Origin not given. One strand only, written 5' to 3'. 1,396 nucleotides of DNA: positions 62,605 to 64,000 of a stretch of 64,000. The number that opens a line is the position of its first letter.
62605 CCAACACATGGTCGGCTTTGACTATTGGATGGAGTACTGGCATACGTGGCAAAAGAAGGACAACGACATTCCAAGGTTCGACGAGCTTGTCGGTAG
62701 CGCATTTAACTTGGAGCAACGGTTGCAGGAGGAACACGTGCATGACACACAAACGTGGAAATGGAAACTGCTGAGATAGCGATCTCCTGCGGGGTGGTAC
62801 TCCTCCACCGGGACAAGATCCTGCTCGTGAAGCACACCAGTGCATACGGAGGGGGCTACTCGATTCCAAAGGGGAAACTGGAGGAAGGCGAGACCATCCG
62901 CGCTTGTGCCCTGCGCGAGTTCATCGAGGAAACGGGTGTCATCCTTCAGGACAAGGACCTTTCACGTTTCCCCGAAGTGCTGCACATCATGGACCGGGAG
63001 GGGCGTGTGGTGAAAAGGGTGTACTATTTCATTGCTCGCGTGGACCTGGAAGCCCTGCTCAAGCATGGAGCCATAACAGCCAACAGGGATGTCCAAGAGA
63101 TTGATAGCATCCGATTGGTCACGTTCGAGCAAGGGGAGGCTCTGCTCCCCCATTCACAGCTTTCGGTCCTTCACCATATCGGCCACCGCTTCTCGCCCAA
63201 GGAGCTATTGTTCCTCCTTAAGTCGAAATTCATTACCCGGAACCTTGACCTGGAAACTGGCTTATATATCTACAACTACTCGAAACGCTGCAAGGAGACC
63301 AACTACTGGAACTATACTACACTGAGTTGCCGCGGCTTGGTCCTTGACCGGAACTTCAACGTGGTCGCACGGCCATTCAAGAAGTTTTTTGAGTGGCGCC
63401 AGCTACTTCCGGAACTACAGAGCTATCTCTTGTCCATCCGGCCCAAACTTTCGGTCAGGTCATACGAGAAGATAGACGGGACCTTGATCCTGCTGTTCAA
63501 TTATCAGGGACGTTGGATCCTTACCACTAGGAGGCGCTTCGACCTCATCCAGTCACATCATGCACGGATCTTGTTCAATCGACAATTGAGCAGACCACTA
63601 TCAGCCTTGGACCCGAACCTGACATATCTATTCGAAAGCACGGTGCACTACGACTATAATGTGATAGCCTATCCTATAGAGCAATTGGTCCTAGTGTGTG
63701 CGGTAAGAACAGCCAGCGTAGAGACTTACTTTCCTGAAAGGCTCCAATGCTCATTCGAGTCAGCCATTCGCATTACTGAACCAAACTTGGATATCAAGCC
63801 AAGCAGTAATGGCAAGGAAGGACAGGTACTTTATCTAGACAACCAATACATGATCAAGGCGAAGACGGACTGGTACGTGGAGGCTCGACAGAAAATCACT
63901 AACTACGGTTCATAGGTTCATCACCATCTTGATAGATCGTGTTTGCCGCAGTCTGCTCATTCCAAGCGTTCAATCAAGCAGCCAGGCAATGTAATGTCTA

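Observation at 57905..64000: AT-richer island with an unassigned operon: Pol-beta NTase, stand-alone C39 peptidase, 419-aa unknown, RNA ligase, Nudix::RNA-ligase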

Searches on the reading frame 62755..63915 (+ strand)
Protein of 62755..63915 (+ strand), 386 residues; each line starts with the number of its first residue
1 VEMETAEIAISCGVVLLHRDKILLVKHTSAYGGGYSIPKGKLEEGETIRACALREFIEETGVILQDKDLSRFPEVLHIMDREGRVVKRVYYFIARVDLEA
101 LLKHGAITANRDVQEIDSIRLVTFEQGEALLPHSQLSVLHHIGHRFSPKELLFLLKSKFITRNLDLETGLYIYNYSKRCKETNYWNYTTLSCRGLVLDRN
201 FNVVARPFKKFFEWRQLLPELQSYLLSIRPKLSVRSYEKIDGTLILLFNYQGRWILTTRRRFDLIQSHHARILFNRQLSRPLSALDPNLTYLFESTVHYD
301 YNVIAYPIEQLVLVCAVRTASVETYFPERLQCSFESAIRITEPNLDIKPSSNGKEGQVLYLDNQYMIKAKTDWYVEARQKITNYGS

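Call 3: search_protein_families(library=pfam, proteins=[window:62755-63915:+], max_evalue=0.1)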
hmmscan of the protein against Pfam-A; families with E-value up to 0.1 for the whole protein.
window:62755-63915:+ (386 aa): 3 families
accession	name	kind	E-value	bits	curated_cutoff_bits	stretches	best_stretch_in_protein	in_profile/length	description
PF00293.34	NUDIX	-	5.1e-16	59.3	21.1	1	12-127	6-118/134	NUDIX domain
PF09511.15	RNA_lig_T4_1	-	4e-09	37.1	28.3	1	192-310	2-137/227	RNA ligase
PF14815.12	NUDIX_4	-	0.033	14.4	35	1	15-79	4-65/113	NUDIX domain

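Call 4: search_protein_families(library=padloc, proteins=[window:62755-63915:+], max_evalue=0.1)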
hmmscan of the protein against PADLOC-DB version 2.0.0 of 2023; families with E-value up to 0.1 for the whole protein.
window:62755-63915:+ (386 aa): 2 families
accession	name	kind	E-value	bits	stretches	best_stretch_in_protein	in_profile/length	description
PDLC04899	PDC-S07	-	7.4e-07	26.9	1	3-68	3-68/135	-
PDLC03114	Specificity_I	-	0.013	12.5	1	169-225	108-165/410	Type I specificity subunit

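Call 5: search_protein_families(library=ncbifam, proteins=[window:62755-63915:+], max_evalue=0.1)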
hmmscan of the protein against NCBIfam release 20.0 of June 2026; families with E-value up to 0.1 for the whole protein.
window:62755-63915:+ (386 aa): 20 families
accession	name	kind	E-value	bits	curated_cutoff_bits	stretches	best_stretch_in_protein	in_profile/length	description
TIGR02705.1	nudix_YtkD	equivalog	1.3e-07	31.3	154.4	1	16-92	31-101/156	RNA deprotection pyrophosphohydrolase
NF006530.0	PRK08999.1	equivalog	1.7e-06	27.3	245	1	5-65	3-65/315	Nudix family hydrolase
NF001299.0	PRK00241.1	equivalog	1.8e-06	27.6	158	1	14-66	139-192/263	NAD(+) diphosphatase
NF041652.1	Nud_hyd_Dein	equivalog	3.2e-06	27.4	200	1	11-130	15-130/152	Nudix hydrolase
NF052459.1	OxoGTPPhMutT1Mycb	equivalog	3.2e-06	26.4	475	1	26-96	23-87/292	8-oxo-(d)GTP phosphatase MutT1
TIGR02308.1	RNA_lig_T4_1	equivalog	8.1e-06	25.2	242.25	1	168-376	29-250/373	T4 RnlA family RNA ligase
TIGR00052.1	TIGR00052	subfamily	7.7e-05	22.4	79.55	1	40-113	87-156/188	nudix-type nucleoside diphosphatase, YffH/AdpP family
NF003790.0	PRK05379.2-2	equivalog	8.9e-05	21.7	403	1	9-105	217-318/354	bifunctional nicotinamide mononucleotide adenylyltransferase/ADP-ribose pyrophosphatase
TIGR00586.1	mutt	equivalog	0.00017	21.6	97.9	1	8-69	5-68/129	8-oxo-dGTP diphosphatase MutT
NF008044.0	PRK10776.1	equivalog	0.00017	21.5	148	1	8-69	4-67/130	8-oxo-dGTP diphosphatase MutT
NF003787.0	PRK05379.1-4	equivalog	0.0005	19.1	449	1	13-67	212-267/346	bifunctional nicotinamide-nucleotide adenylyltransferase/Nudix hydroxylase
NF003785.0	PRK05379.1-1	equivalog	0.00059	19.1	418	1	15-92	209-288/347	bifunctional nicotinamide-nucleotide adenylyltransferase/Nudix hydroxylase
NF008736.0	PRK11762.1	equivalog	0.0006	19.4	169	1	14-62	53-103/186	ADP compounds hydrolase NudE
NF001938.0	PRK00714.1-5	equivalog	0.0022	17.4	116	1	11-62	15-74/172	RNA pyrophosphohydrolase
NF003788.0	PRK05379.1-5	equivalog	0.0031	16.9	354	1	11-64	215-269/351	bifunctional nicotinamide-nucleotide adenylyltransferase/Nudix hydroxylase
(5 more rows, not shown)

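Call 6: find_encoding_contigs(protein=window:62755-63915:+, flank=10000, max_places=6)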
Protein window:62755-63915:+ (386 aa): no gene with exactly this product is on record in the collection.

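Call 19: find_homologous_proteins(query=window:62761-63915:+)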
Query window:62761-63915:+ (384 aa): 84 proteins with E <= 0.001 among 8000 candidates.
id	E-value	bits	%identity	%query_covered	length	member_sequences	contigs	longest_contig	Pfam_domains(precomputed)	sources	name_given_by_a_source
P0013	6.8e-257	870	100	100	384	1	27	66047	PF00293.35,PF09511.16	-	-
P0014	7.5e-187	639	75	100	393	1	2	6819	PF00293.35,PF09511.16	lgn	-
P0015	3.5e-186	637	77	97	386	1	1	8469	PF00293.35,PF09511.16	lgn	-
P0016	5.7e-183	626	75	98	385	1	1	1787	PF00293.35,PF09511.16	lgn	-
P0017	1.6e-178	612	71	100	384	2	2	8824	PF00293.35,PF09511.16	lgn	-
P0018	2.6e-175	601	73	98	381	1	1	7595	PF00293.35,PF09511.16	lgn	-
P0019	1.1e-171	589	72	97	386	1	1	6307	PF00293.35,PF09511.16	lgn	-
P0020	2.1e-164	565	67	99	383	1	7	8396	PF00293.35,PF09511.16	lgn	-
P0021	1.0e-162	560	81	79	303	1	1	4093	PF00293.35,PF09511.16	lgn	-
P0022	7.3e-154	530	62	100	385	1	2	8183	PF00293.35,PF09511.16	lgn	-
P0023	4.2e-136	472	85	64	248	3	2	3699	PF00293.35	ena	-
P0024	1.5e-115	404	51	98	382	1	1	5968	PF00293.35,PF09511.16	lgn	-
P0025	6.6e-59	218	36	97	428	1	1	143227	PF00293.35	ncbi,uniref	ncbi:NUDIX domain-containing protein [Flavobacterium ardleyense]|uniref:NUDIX domain-containing prot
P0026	8.3e-53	198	35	96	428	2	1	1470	PF00293.35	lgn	-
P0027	8.6e-53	198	37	97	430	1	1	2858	PF00293.35,PF09511.16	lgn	-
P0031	4.1e-51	192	34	95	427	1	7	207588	PF00293.35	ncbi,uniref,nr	ncbi:NUDIX domain-containing protein [Flavobacterium oreochromis]|uniref:NUDIX domain-containing pro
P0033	2.9e-49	186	36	95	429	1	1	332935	PF00293.35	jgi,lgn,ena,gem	-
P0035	1.5e-24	105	36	56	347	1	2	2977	PF09511.16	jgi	jgi:RNA ligase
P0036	1.1e-23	102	35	54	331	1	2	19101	PF09511.16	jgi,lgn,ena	jgi:RNA ligase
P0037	1.2e-23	102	41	40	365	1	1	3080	PF09511.16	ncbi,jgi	jgi:hypothetical protein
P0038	3.2e-21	94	33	57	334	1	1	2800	PF09511.16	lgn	-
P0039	3.2e-21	94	31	59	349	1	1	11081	PF09414.16,PF09511.16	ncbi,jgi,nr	ncbi:MAG: T4 RnlA family RNA ligase [Prevotellaceae bacterium]|jgi:RNA ligase|nr:T4 RnlA family RNA 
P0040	7.5e-21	93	39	41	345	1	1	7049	PF09511.16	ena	-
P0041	1.4e-20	92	34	57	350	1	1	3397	PF09511.16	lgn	-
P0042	1.9e-20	92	33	63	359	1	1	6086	PF09511.16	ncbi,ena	-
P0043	1.3e-19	89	41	40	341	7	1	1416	PF09511.16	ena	-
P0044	3.9e-19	87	39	40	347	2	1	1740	PF09511.16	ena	-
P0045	8.7e-19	86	33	45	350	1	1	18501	PF09414.16,PF09511.16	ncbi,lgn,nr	ncbi:hypothetical protein FACS189429_4880 [Bacteroidia bacterium]|nr:hypothetical protein FACS189429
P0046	8.8e-19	86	32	57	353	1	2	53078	PF09511.16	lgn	-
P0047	9.6e-19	86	35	56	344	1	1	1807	PF09511.16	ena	-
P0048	1.5e-18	85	35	53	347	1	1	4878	PF09511.16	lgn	-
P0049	2.6e-18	84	34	56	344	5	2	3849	PF09511.16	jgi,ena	-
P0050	3.4e-18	84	30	53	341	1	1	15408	PF09511.16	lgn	-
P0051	5.5e-18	83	30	59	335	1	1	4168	PF09511.16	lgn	-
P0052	5.6e-18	83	37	38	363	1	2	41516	PF09511.16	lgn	-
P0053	1.1e-17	82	32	55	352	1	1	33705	PF09511.16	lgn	-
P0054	1.6e-17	82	34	56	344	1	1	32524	PF09511.16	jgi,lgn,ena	jgi:RNA ligase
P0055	2.6e-17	81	35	56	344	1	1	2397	PF09511.16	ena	-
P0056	3.5e-17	81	30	60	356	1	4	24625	PF09511.16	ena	-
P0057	3.6e-17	81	35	56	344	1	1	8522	PF09511.16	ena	-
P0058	3.6e-17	81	35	56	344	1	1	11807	PF09511.16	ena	-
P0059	3.7e-17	81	35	56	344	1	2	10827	PF09511.16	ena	-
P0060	3.7e-17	81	35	56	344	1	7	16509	PF09511.16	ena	-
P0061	3.8e-17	81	35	56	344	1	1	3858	PF09511.16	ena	-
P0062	3.9e-17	81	33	56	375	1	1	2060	PF09511.16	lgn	-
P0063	3.9e-17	81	35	56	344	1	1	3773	PF09511.16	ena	-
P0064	4.0e-17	81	35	56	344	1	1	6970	PF09511.16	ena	-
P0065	5.1e-17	80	35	56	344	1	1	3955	PF09511.16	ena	-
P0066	6.8e-17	80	37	39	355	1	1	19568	PF09414.16,PF09511.16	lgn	-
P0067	7.0e-17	80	35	56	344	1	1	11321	PF09511.16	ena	-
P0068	7.2e-17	80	35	56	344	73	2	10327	PF09511.16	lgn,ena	-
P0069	7.4e-17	80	35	56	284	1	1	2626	PF09511.16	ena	-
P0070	8.3e-17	79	34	56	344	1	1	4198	PF09511.16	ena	-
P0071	9.3e-17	79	36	40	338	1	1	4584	PF09511.16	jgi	jgi:RNA ligase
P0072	9.7e-17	79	34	56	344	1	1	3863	PF09511.16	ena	-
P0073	1.9e-16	78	33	56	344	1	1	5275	PF09511.16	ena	-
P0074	2.5e-16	78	33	45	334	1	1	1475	PF09511.16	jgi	jgi:RNA ligase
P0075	3.1e-16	78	34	56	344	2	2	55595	PF09511.16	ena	-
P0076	4.0e-16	77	37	40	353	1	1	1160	PF09511.16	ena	-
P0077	4.1e-16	77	33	56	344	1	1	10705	PF09511.16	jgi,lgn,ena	-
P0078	4.1e-16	77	33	56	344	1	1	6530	PF09511.16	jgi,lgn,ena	-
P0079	4.4e-16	77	32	60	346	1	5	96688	PF09511.16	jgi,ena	jgi:RNA ligase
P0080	4.5e-16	77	33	56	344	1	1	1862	PF09511.16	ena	-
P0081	5.6e-16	77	37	44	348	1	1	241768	PF09511.16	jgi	jgi:RNA ligase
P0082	8.0e-16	76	33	56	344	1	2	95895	PF09511.16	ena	-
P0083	5.6e-15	73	38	40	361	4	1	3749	PF09511.16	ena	-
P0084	4.5e-14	71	31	57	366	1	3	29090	PF09511.16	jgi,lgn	jgi:RNA ligase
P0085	6.4e-14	70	36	44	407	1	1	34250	PF09511.16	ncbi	-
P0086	2.1e-12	65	30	60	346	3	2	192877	PF09511.16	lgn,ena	-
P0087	4.1e-12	64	32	52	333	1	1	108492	PF09511.16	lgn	-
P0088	2.2e-11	62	28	56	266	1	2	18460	PF09511.16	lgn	-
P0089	5.1e-11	60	27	55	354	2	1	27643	PF09511.16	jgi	jgi:RNA ligase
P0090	5.0e-9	54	29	37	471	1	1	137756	PF09511.16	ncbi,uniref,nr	ncbi:T4 RnlA family RNA ligase [Psychrobacter sp. I-STPA10]|uniref:T4 RnlA family RNA ligase n=1 Tax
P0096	6.4e-4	37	30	48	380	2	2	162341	PF09511.16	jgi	jgi:hypothetical protein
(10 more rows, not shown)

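Call 20: find_encoding_contigs(protein=P0031, flank=10000, max_places=2)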
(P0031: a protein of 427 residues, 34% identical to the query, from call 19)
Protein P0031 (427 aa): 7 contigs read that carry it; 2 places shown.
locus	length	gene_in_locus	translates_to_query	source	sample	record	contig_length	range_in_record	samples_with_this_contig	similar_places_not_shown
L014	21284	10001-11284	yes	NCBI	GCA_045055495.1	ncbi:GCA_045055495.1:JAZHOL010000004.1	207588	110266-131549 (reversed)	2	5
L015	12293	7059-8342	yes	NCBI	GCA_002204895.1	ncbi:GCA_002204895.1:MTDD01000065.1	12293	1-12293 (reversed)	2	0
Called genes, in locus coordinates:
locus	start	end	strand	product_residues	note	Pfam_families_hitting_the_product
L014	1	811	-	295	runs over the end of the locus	-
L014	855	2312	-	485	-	PF02321:OEP (faint)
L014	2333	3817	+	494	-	PF01909:NTP_transf_2 (weak), PF18765:Polbeta (weak)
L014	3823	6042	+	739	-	PF03412:Peptidase_C39, PF13529:Peptidase_C39_2 (faint), PF00664:ABC_membrane, PF02463:SMC_N (faint), PF00005:ABC_tran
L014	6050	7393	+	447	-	PF26002:Beta-barrel_AprE (weak)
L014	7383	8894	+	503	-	-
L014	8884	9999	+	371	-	PF09511:RNA_lig_T4_1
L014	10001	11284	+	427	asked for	PF00293:NUDIX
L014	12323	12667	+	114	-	PF22105:DUF6943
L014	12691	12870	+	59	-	-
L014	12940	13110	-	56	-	-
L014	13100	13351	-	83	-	-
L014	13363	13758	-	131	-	PF18925:DUF5675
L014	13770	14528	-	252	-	-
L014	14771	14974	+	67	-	-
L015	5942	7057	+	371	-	PF09511:RNA_lig_T4_1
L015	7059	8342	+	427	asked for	PF00293:NUDIX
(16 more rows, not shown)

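Call 21: find_encoding_contigs(protein=P0033, flank=10000, max_places=2)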
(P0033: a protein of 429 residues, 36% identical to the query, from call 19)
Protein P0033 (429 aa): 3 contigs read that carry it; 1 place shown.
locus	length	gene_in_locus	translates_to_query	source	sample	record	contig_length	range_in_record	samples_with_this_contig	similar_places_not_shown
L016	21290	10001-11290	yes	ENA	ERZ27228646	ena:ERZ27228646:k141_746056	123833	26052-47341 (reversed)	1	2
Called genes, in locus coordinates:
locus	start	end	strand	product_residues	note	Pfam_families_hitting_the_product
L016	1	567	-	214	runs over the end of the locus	PF13855:LRR_8 (faint), PF00560:LRR_1 (faint), PF12799:LRR_4 (faint), PF13516:LRR_6 (faint)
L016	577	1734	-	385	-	-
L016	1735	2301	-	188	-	PF00560:LRR_1 (faint), PF13855:LRR_8 (faint)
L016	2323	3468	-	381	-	-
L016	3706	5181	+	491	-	PF01909:NTP_transf_2 (faint)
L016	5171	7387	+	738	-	PF03412:Peptidase_C39, PF00664:ABC_membrane, PF13304:AAA_21 (faint), PF02463:SMC_N (faint), PF00005:ABC_tran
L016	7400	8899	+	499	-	-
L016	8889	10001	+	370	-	PF09511:RNA_lig_T4_1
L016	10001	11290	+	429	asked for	PF00293:NUDIX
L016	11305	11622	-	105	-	-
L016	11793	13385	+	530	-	PF20009:GEVED, PF18962:Por_Secre_tail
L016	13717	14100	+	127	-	-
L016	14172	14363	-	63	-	-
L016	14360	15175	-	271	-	-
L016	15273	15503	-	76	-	-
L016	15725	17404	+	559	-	PF00515:TPR_1 (faint), PF07719:TPR_2 (faint), PF13424:TPR_12 (faint), PF13181:TPR_8 (faint), PF02518:HATPase_c (weak)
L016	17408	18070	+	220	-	PF00072:Response_reg (weak)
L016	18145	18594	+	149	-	-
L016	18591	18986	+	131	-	-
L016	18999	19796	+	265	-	-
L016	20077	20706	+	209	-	PF14470:bPH_3, PF09851:SHOCT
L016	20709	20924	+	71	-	PF05154:TM2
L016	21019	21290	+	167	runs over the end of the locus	PF00565:SNase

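Call 22: find_encoding_contigs(protein=P0024, flank=10000, max_places=2)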
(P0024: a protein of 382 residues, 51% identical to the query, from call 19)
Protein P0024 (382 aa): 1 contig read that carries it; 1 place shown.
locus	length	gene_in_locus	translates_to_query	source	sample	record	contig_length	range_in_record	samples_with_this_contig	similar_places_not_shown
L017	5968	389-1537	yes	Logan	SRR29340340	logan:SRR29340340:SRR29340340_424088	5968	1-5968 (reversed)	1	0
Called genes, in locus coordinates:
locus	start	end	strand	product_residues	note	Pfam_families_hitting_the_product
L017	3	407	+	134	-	?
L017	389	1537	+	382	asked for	PF00293:NUDIX, PF09511:RNA_lig_T4_1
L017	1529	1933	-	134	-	-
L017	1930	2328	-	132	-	-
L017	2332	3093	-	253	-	-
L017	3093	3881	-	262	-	-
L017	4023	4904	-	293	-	PF13289:SIR2_2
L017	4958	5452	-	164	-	-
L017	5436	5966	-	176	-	?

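Call 49: find_related_loci(query=A5, collection=genome_contigs, flank=10000)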
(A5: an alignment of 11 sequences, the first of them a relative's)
Query A5 (384 aa) in genome_contigs; peptide patterns used: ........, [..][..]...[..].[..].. (x = any residue, [..] = any of these).
98 stretches matched a pattern; 51 encode a relative of the query (tblastn E <= 1e-3); 51 distinct loci.
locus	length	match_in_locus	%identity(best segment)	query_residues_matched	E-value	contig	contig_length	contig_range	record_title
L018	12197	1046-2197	71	1-384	0e+0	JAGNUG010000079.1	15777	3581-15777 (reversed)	MAG: Flavobacteriales bacterium isolate Go_SlAct_bin_193 Go_SlAct_15299_length_15777_cov_4.263067, whole genome shotgun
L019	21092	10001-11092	36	8-381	6e-61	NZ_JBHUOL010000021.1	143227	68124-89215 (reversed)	Flavobacterium ardleyense strain KCTC 52644 platanus_K_21_77_21, whole genome shotgun sequence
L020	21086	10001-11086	32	6-372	1e-48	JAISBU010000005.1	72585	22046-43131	MAG: Prevotellaceae bacterium isolate Gx481_bin33 k119_3283864, whole genome shotgun sequence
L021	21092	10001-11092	29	9-381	5e-36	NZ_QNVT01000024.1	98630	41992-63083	Chryseobacterium pennae strain 1_F178 CONTIG024, whole genome shotgun sequence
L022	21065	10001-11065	31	8-368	2e-34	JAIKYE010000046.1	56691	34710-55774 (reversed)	MAG: Bacteroidaceae bacterium isolate RUI473 k141_16170055_flag=0_multi=52.3947_len=56691, whole genome shotgun sequence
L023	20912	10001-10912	32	9-306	3e-33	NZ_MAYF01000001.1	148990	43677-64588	Chryseobacterium contaminans strain C-26 scaffold_1, whole genome shotgun sequence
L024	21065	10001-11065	30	8-368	3e-33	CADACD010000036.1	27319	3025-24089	MAG: uncultured Lachnospiraceae bacterium isolate RUG13154 genome assembly, contig: RUG13154_asm_36, whole genome shotgu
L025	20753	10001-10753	34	131-372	2e-28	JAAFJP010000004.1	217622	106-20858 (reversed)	MAG: Cytophagales bacterium isolate bin5.concoct.b16b17b19.071 WN_Cytophagales_14_scaffold_4, whole genome shotgun seque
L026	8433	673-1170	37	144-315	9e-25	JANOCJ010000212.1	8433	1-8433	MAG: Flavobacteriales bacterium isolate VAR_17_metabat_414 VAR_17_k141_3055543, whole genome shotgun sequence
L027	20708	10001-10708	31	140-380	4e-24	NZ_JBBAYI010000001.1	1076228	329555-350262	Emticicia sp. 17c Scaffold1_1, whole genome shotgun sequence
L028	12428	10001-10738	31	144-380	6e-24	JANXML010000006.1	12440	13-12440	MAG: Arcicella sp. isolate 337R_concoct_21 337R_k141_526773, whole genome shotgun sequence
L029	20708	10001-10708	31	144-384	8e-24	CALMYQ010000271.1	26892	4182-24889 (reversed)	MAG TPA_asm: uncultured Lewinella sp. isolate SRR2107183_bin.65_CONCOCT_v1.1_MAG genome assembly, contig: ERZ794926.953,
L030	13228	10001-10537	33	143-325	2e-23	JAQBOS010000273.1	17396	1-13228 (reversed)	MAG: Mucilaginibacter sp. isolate RYN_326 scaffold_2920722, whole genome shotgun sequence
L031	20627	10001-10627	34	168-381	2e-23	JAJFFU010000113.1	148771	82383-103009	MAG: Parvularculaceae bacterium isolate OFTM115 OFTM115_112, whole genome shotgun sequence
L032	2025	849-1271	36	168-315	2e-23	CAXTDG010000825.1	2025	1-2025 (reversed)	MAG TPA_asm: uncultured Chitinophagaceae bacterium isolate private_GTX0163_metawrap_bin.19 genome assembly, contig: priv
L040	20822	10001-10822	32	8-292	2e-36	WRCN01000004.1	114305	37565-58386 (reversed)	MAG: Bacteroidales bacterium isolate Lab288P3bin130 Ga0123353_10000067, whole genome shotgun sequence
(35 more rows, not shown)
